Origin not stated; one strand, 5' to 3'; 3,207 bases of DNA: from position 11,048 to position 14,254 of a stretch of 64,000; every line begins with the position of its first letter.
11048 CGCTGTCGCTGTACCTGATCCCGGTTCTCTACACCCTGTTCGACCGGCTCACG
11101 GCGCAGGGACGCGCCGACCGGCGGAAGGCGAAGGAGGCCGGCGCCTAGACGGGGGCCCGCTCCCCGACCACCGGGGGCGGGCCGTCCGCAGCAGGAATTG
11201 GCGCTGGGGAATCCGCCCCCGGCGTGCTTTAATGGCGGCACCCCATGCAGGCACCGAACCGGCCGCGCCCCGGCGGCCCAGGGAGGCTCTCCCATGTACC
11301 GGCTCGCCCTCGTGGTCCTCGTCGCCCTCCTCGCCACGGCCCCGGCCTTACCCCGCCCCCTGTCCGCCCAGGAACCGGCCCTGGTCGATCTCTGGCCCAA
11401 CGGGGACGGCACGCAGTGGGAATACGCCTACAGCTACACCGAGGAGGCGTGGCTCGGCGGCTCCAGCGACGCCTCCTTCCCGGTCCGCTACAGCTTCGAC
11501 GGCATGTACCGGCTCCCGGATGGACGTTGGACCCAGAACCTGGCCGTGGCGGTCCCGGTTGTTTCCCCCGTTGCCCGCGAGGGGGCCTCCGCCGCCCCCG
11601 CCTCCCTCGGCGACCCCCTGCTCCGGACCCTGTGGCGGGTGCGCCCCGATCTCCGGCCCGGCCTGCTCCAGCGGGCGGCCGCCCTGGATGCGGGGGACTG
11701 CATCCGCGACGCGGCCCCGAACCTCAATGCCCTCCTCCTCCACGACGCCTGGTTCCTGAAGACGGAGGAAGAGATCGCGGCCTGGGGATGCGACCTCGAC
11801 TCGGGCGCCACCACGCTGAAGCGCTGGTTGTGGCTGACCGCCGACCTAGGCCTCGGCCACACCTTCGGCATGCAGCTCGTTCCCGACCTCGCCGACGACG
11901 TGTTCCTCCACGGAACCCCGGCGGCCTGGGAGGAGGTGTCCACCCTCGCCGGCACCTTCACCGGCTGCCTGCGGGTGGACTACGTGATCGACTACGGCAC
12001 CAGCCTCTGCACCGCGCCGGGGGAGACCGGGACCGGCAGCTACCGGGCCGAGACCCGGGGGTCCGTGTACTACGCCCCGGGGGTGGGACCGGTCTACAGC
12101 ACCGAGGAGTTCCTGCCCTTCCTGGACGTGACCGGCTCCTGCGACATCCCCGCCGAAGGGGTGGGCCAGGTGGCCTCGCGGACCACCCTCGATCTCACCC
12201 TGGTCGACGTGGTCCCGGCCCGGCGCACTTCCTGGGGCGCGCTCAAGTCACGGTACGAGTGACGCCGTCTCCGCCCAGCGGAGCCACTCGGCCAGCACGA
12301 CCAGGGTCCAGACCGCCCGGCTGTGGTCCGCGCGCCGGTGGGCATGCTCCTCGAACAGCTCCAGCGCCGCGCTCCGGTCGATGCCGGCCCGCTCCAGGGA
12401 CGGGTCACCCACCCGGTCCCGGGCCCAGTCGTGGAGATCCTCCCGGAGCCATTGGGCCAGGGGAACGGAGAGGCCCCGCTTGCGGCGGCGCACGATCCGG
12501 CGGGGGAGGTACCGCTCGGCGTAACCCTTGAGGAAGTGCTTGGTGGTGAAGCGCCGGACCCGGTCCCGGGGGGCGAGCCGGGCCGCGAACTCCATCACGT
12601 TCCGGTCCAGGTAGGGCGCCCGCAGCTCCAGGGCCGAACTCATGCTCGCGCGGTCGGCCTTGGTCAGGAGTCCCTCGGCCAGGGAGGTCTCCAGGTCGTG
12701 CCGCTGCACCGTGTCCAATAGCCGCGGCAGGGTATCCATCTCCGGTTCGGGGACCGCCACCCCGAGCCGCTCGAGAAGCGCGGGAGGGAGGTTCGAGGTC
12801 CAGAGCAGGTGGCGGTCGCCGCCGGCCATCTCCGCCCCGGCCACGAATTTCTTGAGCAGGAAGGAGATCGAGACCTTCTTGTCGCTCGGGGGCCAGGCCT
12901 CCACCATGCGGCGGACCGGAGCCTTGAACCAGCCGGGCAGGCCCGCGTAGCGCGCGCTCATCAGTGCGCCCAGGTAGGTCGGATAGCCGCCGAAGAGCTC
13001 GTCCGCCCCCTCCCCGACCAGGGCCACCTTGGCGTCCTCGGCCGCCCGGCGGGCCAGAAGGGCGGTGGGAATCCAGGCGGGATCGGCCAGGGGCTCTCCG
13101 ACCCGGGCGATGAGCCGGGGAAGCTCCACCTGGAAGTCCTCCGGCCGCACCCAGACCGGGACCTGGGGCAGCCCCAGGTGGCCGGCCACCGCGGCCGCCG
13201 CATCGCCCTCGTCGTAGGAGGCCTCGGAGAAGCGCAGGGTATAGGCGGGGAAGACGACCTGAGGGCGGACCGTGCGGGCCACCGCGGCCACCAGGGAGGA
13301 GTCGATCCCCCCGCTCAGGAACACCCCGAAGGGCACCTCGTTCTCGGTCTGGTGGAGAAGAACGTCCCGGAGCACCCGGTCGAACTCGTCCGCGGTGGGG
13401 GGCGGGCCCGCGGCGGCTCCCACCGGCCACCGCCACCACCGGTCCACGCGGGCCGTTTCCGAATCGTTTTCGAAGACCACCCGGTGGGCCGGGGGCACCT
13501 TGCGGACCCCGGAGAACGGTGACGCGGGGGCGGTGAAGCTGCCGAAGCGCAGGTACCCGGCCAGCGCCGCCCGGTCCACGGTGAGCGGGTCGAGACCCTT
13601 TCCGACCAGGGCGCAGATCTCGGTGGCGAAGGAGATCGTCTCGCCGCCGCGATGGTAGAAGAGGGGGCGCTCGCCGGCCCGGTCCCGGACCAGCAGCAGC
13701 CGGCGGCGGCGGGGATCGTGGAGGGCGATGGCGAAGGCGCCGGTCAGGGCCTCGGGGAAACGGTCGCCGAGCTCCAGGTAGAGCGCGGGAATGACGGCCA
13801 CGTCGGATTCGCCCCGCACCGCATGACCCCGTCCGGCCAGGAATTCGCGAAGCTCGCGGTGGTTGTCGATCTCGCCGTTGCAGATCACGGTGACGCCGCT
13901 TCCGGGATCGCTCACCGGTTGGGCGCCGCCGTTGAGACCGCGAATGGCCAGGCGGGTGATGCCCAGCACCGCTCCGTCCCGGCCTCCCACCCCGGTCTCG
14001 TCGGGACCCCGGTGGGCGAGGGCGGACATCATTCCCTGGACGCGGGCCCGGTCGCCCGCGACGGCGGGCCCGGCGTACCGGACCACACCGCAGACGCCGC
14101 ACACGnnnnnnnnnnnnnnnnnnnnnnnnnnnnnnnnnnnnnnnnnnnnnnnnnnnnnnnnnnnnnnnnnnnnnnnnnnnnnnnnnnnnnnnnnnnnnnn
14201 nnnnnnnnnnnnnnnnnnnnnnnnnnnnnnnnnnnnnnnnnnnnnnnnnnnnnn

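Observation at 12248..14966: DEDDh exonuclease-WYL fusion co-transcribed with an AsnB-type amidotransferase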

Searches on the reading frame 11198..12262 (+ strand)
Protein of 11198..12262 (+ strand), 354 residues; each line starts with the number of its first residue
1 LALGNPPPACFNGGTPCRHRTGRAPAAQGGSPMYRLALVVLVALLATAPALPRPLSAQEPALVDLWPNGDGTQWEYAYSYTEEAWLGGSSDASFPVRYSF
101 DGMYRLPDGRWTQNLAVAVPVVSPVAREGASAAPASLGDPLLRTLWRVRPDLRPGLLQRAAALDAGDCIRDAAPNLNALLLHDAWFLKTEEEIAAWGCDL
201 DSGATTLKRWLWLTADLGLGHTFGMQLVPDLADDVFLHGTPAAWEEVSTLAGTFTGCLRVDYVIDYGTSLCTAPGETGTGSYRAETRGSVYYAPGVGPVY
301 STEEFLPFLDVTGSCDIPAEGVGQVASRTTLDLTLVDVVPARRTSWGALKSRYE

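Call 3: search_protein_families(library=pfam, proteins=[window:11198-12262:+], max_evalue=1)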
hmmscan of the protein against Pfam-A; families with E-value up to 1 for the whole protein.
window:11198-12262:+ (354 aa): 0 families

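Call 4: search_protein_families(library=ncbifam, proteins=[window:11198-12262:+], max_evalue=0.1)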
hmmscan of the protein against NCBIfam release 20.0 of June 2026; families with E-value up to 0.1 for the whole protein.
window:11198-12262:+ (354 aa): 0 families

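Call 5: search_protein_families(library=padloc, proteins=[window:11198-12262:+], max_evalue=0.1)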
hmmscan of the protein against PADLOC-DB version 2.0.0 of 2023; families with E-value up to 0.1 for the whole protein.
window:11198-12262:+ (354 aa): 0 families

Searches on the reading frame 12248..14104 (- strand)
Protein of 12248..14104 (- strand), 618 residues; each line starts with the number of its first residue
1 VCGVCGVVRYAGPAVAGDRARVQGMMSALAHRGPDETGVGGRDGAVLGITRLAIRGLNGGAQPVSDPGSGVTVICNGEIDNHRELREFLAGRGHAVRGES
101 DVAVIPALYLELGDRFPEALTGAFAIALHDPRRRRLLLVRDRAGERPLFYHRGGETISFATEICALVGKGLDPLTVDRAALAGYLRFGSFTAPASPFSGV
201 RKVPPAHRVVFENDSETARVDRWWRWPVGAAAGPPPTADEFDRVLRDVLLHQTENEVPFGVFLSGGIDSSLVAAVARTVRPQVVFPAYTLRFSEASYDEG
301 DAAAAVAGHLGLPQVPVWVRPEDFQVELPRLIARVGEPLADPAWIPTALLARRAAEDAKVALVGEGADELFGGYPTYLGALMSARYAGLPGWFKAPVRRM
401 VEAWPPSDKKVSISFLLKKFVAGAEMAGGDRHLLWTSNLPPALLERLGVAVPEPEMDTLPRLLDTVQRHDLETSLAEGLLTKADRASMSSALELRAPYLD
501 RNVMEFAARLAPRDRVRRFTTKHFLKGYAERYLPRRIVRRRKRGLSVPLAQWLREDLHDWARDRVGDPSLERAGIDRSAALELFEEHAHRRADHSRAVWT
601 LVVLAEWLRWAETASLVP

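Call 3: search_protein_families(library=pfam, proteins=[window:12248-14104:-], max_evalue=1)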
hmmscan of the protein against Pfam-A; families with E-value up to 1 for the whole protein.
window:12248-14104:- (618 aa): 4 families
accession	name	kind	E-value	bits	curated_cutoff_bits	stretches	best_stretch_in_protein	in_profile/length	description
PF00733.27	Asn_synthase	-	3.6e-77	260.8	21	1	241-609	2-354/354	Asparagine synthase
PF13537.11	GATase_7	-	2.5e-30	105.4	25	1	50-166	2-121/123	Glutamine amidotransferase domain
PF13522.11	GATase_6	-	3.7e-29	101.8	27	1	34-162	1-130/130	Glutamine amidotransferase domain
PF02540.23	NAD_synthase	-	0.012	15.2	21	1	245-314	9-76/242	NAD synthase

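Call 4: search_protein_families(library=ncbifam, proteins=[window:12248-14104:-], max_evalue=0.1)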
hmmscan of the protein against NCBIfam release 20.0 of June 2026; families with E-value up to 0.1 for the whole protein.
window:12248-14104:- (618 aa): 11 families
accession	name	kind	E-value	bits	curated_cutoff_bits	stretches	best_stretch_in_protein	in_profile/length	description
TIGR03108.1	eps_aminotran_1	hypoth_equivalog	1.8e-105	354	816.9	1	1-609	1-626/628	XrtA/PEP-CTERM system amidotransferase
TIGR01536.1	asn_synth_AEB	equivalog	2.9e-102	343.3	267.1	1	2-544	1-516/517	asparagine synthase (glutamine-hydrolyzing)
TIGR03104.1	trio_amidotrans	equivalog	2.7e-78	263.6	570.1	2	1-377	1-383/589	N-acetylglutaminylglutamine amidotransferase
NF006949.0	PRK09431.1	equivalog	1.4e-61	208.7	499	3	1-168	1-167/554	asparagine synthase B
NF033535.1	lass_lactam_cya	exception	2e-40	139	525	2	1-283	1-283/668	lasso peptide isopeptide bond-forming cyclase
NF033561.1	macrolact_Ik_Al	subfamily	1.5e-16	60.2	300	1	120-545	79-492/561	albusnodin/ikarugamycin family macrolactam cyclase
TIGR01134.1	purF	equivalog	2e-07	30.8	350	1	60-167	83-200/432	amidophosphoribosyltransferase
TIGR01135.1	glmS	equivalog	4e-07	28.9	418.05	1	45-168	66-199/607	glutamine--fructose-6-phosphate transaminase (isomerizing)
NF001484.0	PRK00331.1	subfamily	1.4e-06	27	381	1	19-168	44-200/601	isomerizing glutamine--fructose-6-phosphate transaminase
TIGR00268.2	TIGR00268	equivalog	0.013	14.8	150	1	260-313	17-70/259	ATP-dependent sacrificial sulfur transferase LarE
TIGR00552.1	nadE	equivalog_domain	0.015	14.5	63.65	1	244-315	12-82/251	NAD(+) synthase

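Call 5: search_protein_families(library=padloc, proteins=[window:12248-14104:-], max_evalue=0.1)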
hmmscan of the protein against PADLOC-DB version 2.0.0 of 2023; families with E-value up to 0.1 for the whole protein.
window:12248-14104:- (618 aa): 0 families

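Call 16: find_encoding_contigs(protein=window:12248-14104:-, flank=3000, max_places=3)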
Protein window:12248-14104:- (618 aa): 1 contig read that carries it; 1 place shown.
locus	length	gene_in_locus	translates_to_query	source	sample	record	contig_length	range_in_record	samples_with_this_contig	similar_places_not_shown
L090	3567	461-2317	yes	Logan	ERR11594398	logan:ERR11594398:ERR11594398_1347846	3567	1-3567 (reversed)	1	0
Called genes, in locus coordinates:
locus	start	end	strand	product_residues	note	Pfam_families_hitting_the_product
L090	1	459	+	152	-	?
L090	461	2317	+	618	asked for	PF13522:GATase_6, PF13537:GATase_7, PF00733:Asn_synthase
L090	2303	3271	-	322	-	-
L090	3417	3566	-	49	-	?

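Call 21: find_homologous_proteins(query=window:12248-14104:-, max_evalue=1e-20)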
Query window:12248-14104:- (618 aa): 6965 proteins with E <= 1e-20 among 8000 candidates; the best 120 are listed.
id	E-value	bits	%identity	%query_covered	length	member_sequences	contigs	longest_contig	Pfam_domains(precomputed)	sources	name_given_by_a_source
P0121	0.0e+0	1393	100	100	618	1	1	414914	PF00733.28,PF13522.12,PF13537.12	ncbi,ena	-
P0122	4.2e-274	929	69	99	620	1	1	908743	PF00733.28,PF13522.12,PF13537.12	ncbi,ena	-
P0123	1.4e-266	904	68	99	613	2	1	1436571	PF00733.28,PF13522.12,PF13537.12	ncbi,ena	-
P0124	1.2e-265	901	68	99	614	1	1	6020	PF00733.28,PF13522.12,PF13537.12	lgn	-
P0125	8.4e-248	842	63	99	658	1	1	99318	PF00733.28,PF13522.12,PF13537.12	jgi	jgi:asparagine synthase (glutamine-hydrolysing)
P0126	2.6e-247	840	64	96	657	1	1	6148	PF00733.28,PF13522.12,PF13537.12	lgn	-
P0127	3.2e-246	837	64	99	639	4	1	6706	PF00733.28,PF13522.12,PF13537.12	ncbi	-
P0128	1.1e-234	799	62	99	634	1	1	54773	PF00733.28,PF13522.12,PF13537.12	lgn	-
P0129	6.7e-232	789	62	99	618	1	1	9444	PF00733.28,PF13522.12,PF02540.24,PF13537.12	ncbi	-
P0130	3.7e-231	787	63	99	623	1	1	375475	PF00733.28,PF13522.12,PF13537.12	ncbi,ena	-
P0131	1.1e-229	782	60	99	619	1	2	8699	PF00733.28,PF13522.12,PF13537.12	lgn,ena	-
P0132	4.8e-229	780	62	99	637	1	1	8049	PF00733.28,PF13522.12,PF13537.12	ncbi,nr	ncbi:MAG TPA: asparagine synthase (glutamine-hydrolyzing) [Gemmatimonadaceae bacterium]|nr:asparagin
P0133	5.8e-229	780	60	99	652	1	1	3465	PF00733.28,PF13522.12,PF13537.12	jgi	jgi:asparagine synthase (glutamine-hydrolysing)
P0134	6.0e-229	780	62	99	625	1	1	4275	PF00733.28,PF13522.12,PF13537.12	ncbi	-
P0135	2.1e-228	778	61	99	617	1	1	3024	PF00733.28,PF13522.12,PF13537.12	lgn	-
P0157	4.2e-225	767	61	99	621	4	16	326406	PF00733.28,PF13522.12,PF13537.12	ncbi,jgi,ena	ncbi:MAG: asparagine synthase (glutamine-hydrolyzing) [Gemmatimonadales bacterium]|jgi:asparagine sy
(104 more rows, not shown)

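Call 22: find_encoding_contigs(protein=P0122, flank=6000, max_places=1)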
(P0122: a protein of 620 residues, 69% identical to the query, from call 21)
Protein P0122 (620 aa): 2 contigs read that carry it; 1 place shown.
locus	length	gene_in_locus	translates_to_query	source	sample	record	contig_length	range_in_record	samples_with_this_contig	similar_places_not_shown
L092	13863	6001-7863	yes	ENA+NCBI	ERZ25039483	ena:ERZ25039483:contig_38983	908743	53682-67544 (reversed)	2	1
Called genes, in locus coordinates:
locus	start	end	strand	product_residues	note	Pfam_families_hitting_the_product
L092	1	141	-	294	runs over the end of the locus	PF01904:DUF72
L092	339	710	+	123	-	PF04241:DUF423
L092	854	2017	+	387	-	PF25819:Nal1_C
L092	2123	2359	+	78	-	-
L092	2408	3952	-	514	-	PF01564:Spermine_synth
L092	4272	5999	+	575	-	PF02366:PMT, PF13231:PMT_2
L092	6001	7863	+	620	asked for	PF13522:GATase_6, PF13537:GATase_7, PF00733:Asn_synthase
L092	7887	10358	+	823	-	-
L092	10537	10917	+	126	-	-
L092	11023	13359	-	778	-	PF00041:fn3 (faint), PF05048:NosD (faint), PF13229:Beta_helix (weak)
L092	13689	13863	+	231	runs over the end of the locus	PF00160:Pro_isomerase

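Call 23: find_encoding_contigs(protein=P0123, flank=6000, max_places=1)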
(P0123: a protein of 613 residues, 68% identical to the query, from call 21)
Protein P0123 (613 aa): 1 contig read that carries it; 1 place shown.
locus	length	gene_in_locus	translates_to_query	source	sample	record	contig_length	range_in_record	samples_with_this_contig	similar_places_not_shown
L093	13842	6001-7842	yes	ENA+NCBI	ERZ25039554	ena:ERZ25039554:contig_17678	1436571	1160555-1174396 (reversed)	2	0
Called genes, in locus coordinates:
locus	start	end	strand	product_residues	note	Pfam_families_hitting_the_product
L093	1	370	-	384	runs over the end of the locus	PF13424:TPR_12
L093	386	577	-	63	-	-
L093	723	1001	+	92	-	PF16367:RRM_7 (faint), PF00076:RRM_1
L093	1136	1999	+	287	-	PF00487:FA_desaturase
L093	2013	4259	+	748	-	PF07715:Plug, PF00593:TonB_dep_Rec_b-barrel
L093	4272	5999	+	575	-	PF02366:PMT, PF13231:PMT_2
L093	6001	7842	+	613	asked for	PF13522:GATase_6, PF13537:GATase_7, PF00733:Asn_synthase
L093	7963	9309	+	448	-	PF07690:MFS_1, PF00854:PTR2, PF07690:MFS_1 (weak)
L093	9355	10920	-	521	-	-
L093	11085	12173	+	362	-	PF01926:MMR_HSR1, PF02421:FeoB_N, PF06071:YchF-GTPase_C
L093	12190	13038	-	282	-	PF00106:adh_short, PF13561:adh_short_C2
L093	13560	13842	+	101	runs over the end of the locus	-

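Call 57: find_encoding_contigs(protein=P0157, flank=5000, max_places=3)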
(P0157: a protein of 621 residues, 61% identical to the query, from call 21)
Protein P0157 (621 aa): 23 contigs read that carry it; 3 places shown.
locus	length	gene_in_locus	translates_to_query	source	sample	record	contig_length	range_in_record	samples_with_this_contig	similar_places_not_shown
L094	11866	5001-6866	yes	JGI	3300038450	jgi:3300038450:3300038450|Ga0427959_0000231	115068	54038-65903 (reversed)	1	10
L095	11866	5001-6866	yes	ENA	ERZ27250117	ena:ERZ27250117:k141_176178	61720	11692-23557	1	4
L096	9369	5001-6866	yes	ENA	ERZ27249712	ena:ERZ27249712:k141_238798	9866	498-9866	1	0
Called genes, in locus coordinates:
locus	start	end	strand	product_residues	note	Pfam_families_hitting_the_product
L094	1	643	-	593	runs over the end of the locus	PF01558:POR, PF01855:POR_N, PF17147:PFOR_II (weak)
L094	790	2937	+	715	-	PF05157:MshEN, PF00437:T2SSE, PF00072:Response_reg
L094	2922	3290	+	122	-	PF00072:Response_reg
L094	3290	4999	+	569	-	PF02366:PMT, PF13231:PMT_2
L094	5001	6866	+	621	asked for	PF13522:GATase_6, PF13537:GATase_7, PF00733:Asn_synthase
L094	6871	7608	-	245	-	PF13578:Methyltransf_24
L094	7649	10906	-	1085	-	PF13088:BNR_2 (faint), PF14870:PSII_BNR (faint), PF15902:Sortilin-Vps10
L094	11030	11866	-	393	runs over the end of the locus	PF07992:Pyr_redox_2, PF13738:Pyr_redox_3, PF00070:Pyr_redox, PF14721:AIF_C (weak)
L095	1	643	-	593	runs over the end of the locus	PF01558:POR, PF01855:POR_N, PF17147:PFOR_II (weak)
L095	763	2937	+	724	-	PF05157:MshEN, PF00437:T2SSE, PF00072:Response_reg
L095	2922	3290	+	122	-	PF00072:Response_reg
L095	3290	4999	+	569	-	PF02366:PMT, PF13231:PMT_2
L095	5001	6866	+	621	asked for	PF13522:GATase_6, PF13537:GATase_7, PF00733:Asn_synthase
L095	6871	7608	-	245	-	PF13578:Methyltransf_24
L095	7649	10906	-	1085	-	PF13088:BNR_2 (faint), PF14870:PSII_BNR (faint), PF15902:Sortilin-Vps10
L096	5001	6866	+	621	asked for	PF13522:GATase_6, PF13537:GATase_7, PF00733:Asn_synthase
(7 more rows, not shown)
